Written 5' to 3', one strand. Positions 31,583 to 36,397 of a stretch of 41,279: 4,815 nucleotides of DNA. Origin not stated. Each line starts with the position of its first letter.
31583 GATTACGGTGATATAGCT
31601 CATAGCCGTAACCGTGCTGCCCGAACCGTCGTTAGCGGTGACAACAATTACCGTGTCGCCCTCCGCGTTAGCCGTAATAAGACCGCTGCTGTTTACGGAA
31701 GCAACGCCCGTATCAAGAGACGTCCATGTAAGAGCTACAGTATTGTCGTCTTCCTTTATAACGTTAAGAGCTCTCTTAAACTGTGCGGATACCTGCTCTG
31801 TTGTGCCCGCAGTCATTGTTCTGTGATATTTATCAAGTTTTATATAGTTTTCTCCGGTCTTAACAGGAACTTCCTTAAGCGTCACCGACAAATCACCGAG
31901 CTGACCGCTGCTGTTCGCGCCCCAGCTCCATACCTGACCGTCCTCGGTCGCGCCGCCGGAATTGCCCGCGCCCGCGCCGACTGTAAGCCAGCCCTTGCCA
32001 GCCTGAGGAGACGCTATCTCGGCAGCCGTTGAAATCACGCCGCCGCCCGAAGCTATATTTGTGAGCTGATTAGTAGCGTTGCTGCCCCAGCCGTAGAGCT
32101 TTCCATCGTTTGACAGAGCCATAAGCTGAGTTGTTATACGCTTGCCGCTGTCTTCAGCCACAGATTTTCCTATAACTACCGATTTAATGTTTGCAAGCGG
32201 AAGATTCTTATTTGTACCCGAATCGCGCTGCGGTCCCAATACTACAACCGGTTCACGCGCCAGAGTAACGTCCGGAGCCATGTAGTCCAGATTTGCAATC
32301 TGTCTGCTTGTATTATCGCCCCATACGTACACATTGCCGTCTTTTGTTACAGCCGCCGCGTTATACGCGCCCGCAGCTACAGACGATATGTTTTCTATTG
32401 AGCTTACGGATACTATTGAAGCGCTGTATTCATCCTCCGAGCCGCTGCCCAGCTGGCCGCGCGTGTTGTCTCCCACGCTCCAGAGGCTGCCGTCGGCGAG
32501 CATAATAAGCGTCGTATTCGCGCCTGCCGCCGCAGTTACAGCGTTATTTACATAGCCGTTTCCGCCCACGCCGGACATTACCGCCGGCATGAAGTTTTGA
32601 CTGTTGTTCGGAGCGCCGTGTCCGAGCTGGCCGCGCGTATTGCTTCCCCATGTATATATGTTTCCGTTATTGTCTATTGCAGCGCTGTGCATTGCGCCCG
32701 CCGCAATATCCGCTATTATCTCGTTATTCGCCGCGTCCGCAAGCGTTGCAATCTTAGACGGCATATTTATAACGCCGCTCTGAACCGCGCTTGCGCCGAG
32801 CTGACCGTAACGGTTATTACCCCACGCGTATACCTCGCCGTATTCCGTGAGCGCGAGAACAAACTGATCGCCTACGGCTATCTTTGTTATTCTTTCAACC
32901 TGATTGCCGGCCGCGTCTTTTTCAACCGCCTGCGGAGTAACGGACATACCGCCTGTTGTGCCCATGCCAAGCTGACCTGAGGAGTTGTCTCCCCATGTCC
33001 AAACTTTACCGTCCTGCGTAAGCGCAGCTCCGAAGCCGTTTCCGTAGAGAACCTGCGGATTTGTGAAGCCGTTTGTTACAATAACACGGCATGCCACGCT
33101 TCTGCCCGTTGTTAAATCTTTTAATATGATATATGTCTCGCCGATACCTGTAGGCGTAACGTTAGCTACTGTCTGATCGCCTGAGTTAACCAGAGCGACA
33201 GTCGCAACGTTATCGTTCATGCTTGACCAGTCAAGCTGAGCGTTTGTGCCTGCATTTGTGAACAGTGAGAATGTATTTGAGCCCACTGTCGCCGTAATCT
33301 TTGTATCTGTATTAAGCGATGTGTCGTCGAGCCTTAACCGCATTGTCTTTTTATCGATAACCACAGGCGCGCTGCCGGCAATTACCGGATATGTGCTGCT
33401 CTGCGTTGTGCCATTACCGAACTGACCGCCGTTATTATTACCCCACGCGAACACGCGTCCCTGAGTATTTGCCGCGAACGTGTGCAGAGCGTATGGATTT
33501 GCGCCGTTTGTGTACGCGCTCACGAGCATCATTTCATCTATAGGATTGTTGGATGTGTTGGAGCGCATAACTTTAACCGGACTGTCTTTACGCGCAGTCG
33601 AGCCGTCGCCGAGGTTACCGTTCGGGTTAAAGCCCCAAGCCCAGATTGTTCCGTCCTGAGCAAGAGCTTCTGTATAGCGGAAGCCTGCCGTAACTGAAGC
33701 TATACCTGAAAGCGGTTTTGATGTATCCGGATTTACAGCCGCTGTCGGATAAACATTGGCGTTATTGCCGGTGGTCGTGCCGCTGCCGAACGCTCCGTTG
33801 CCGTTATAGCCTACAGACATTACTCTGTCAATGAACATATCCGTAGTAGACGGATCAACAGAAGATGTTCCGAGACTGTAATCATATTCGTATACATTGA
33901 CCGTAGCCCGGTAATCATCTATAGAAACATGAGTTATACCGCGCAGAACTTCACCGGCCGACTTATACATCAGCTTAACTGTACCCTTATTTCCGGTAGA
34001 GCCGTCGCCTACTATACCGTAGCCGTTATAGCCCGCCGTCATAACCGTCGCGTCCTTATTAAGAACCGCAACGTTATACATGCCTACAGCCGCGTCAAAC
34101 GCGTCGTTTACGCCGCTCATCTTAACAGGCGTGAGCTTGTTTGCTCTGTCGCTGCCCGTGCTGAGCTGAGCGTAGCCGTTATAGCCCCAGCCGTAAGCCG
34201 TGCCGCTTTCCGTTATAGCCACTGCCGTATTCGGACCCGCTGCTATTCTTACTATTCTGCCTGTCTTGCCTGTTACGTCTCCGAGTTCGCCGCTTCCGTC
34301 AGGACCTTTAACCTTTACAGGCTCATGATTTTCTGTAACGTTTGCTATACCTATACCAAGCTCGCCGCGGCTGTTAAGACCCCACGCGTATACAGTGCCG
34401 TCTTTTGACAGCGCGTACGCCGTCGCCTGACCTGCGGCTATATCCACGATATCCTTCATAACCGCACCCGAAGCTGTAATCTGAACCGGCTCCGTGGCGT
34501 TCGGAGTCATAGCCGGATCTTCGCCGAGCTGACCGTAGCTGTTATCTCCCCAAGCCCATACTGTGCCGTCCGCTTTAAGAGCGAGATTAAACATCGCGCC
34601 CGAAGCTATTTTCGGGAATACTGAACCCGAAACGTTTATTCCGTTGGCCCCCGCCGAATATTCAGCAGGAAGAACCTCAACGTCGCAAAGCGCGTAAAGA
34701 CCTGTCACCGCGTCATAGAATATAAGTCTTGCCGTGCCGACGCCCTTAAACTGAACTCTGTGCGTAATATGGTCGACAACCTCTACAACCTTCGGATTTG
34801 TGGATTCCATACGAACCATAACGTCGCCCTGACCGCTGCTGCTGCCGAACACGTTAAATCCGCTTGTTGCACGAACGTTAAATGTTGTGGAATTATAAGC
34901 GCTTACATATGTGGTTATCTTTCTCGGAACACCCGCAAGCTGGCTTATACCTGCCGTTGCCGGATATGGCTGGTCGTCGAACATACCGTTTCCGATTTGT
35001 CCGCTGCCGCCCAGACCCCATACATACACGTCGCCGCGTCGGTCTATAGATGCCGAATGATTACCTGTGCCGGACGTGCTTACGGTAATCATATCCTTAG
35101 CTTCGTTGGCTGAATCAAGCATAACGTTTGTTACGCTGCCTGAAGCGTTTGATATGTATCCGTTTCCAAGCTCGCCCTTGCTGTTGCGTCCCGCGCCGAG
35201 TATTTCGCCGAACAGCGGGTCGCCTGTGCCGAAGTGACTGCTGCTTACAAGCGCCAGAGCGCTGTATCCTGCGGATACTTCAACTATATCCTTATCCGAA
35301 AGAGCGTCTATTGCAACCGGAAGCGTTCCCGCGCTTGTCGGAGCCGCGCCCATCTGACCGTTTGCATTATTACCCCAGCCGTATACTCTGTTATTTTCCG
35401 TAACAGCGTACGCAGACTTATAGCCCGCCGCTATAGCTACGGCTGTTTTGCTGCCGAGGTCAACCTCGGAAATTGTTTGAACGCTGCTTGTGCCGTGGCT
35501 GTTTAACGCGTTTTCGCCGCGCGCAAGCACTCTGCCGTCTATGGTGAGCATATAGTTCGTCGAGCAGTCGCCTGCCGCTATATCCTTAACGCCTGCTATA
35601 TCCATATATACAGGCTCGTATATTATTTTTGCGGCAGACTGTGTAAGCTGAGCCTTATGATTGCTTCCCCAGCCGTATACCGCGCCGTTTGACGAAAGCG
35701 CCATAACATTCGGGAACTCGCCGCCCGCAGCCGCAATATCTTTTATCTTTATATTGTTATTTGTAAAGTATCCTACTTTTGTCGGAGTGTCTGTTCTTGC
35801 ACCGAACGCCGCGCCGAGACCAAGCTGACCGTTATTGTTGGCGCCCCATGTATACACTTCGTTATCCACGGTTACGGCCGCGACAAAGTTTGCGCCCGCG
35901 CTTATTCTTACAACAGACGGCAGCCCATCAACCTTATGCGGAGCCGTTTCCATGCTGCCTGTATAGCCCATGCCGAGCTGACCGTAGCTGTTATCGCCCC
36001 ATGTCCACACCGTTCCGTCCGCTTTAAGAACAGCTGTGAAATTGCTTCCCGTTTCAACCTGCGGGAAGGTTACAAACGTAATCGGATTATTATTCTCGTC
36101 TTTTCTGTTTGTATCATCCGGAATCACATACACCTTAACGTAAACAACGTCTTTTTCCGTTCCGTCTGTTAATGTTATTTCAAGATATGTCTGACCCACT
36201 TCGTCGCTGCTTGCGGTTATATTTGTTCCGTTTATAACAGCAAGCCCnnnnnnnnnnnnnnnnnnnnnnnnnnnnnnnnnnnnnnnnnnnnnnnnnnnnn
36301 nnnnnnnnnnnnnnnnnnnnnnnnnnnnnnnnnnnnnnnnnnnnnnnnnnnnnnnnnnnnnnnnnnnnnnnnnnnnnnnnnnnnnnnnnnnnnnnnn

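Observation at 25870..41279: Ten consecutive Big_2 + seven-bladed RCC1-like propeller modules (about 70 blades) in one polypeptide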

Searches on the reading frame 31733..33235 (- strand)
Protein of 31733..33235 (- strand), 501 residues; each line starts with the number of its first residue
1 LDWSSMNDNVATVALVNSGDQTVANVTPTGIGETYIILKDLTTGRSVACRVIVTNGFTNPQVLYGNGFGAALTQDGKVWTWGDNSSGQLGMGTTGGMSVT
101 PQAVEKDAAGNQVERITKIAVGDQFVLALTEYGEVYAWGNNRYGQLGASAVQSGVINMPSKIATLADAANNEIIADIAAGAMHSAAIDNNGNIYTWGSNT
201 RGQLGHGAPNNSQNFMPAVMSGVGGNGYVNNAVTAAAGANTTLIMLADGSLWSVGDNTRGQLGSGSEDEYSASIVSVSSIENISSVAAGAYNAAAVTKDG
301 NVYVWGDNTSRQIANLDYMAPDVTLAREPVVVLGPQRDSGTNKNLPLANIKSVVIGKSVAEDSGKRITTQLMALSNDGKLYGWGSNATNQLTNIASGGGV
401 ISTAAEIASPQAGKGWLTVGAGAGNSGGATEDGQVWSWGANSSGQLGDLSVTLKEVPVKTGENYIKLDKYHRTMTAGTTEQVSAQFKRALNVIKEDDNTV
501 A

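Call 7: search_protein_families(library=pfam, proteins=[window:31733-33235:-], max_evalue=0.01)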
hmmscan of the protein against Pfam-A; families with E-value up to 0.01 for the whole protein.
window:31733-33235:- (501 aa): 5 families
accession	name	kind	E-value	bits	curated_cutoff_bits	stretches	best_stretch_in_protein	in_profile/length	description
PF25390.1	WD40_RLD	-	9.8e-71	239.4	150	2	61-317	93-334/363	RCC1-like domain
PF00415.24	RCC1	-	2e-56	188.8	21.7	5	75-129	1-50/50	Regulator of chromosome condensation (RCC1) repeat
PF13540.12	RCC1_2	-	1.2e-55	184.4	22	7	116-145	1-30/30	Regulator of chromosome condensation (RCC1) repeat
PF25384.1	Alsin_RLD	-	7.8e-12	45.6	100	0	247-315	240-309/405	Alsin RCC1-like domain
PF06462.18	Hyd_WA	-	0.0085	16.3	21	0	295-304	4-13/30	Propeller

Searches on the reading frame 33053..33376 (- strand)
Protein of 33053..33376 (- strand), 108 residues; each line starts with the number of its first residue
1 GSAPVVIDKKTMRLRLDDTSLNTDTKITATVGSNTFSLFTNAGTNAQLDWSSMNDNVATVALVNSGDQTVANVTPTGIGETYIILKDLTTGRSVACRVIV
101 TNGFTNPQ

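Call 21: search_protein_families(library=pfam, proteins=[window:33053-33376:-], max_evalue=1)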
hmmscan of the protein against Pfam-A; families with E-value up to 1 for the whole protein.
window:33053-33376:- (108 aa): 1 family
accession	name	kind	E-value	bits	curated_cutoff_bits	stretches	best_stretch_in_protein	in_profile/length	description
PF22967.3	Ig_NUP210_1st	-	0.069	13.7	27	1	47-100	30-91/92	NUP210 Ig-like domain 1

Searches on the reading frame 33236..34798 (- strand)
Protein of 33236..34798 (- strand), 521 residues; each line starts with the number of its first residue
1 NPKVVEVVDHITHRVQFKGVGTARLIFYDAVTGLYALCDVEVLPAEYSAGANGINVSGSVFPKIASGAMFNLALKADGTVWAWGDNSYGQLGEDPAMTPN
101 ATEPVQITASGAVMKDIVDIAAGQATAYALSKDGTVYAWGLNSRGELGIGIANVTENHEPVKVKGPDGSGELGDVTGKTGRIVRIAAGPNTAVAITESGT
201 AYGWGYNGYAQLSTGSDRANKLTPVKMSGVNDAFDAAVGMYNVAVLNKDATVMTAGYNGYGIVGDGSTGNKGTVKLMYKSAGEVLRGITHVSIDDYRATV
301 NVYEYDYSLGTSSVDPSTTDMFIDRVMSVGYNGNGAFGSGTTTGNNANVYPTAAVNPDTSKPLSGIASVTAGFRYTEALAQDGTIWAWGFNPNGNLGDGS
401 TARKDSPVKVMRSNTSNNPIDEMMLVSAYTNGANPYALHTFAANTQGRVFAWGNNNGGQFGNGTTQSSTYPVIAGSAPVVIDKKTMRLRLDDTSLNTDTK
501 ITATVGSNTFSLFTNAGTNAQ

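Call 7: search_protein_families(library=pfam, proteins=[window:33236-34798:-], max_evalue=0.01)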
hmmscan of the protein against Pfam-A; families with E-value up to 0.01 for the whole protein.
window:33236-34798:- (521 aa): 4 families
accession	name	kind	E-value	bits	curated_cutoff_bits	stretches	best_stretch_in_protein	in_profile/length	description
PF25390.1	WD40_RLD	-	6.5e-63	213.7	150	3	63-272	35-236/363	RCC1-like domain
PF00415.24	RCC1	-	4.4e-45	152.5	21.7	5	77-127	1-47/50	Regulator of chromosome condensation (RCC1) repeat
PF13540.12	RCC1_2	-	5.5e-41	137.8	22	5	63-90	3-30/30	Regulator of chromosome condensation (RCC1) repeat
PF25384.1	Alsin_RLD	-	2e-15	57.4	100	1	326-423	244-331/405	Alsin RCC1-like domain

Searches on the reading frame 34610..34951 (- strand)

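Call 21: search_protein_families(library=pfam, proteins=[window:34610-34951:-], max_evalue=1)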
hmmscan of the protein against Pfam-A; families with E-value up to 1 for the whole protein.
window:34610-34951:- (114 aa): 1 family
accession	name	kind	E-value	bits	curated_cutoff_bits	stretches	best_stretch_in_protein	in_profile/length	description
PF04242.18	DUF424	-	0.052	14.3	25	0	85-113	9-37/92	Protein of unknown function (DUF424)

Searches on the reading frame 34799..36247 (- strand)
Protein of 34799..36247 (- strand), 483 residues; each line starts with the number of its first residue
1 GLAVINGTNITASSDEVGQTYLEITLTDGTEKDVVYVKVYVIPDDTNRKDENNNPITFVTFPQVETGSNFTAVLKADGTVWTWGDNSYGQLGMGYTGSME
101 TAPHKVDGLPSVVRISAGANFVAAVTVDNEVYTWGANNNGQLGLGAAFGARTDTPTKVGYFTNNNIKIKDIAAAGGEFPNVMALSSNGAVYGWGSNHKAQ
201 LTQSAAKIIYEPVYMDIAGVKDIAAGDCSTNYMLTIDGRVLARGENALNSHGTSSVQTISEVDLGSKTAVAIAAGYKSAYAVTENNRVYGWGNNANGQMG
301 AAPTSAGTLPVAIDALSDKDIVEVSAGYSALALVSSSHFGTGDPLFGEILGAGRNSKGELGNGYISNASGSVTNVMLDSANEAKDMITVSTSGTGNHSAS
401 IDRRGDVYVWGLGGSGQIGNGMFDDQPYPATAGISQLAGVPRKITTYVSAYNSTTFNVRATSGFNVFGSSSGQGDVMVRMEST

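Call 7: search_protein_families(library=pfam, proteins=[window:34799-36247:-], max_evalue=0.01)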
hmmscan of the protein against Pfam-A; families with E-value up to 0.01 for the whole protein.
window:34799-36247:- (483 aa): 5 families
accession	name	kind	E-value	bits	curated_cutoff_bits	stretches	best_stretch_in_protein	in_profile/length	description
PF25390.1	WD40_RLD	-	1.8e-62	212.2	150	2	57-329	90-359/363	RCC1-like domain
PF00415.24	RCC1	-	1.2e-47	160.7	21.7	4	77-125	1-50/50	Regulator of chromosome condensation (RCC1) repeat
PF13540.12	RCC1_2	-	3.7e-42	141.5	22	5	63-90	3-30/30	Regulator of chromosome condensation (RCC1) repeat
PF25384.1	Alsin_RLD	-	1.5e-07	31.5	100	0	111-144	276-309/405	Alsin RCC1-like domain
PF07312.16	DUF1459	-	0.007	17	23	0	268-302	31-69/81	Protein of unknown function (DUF1459)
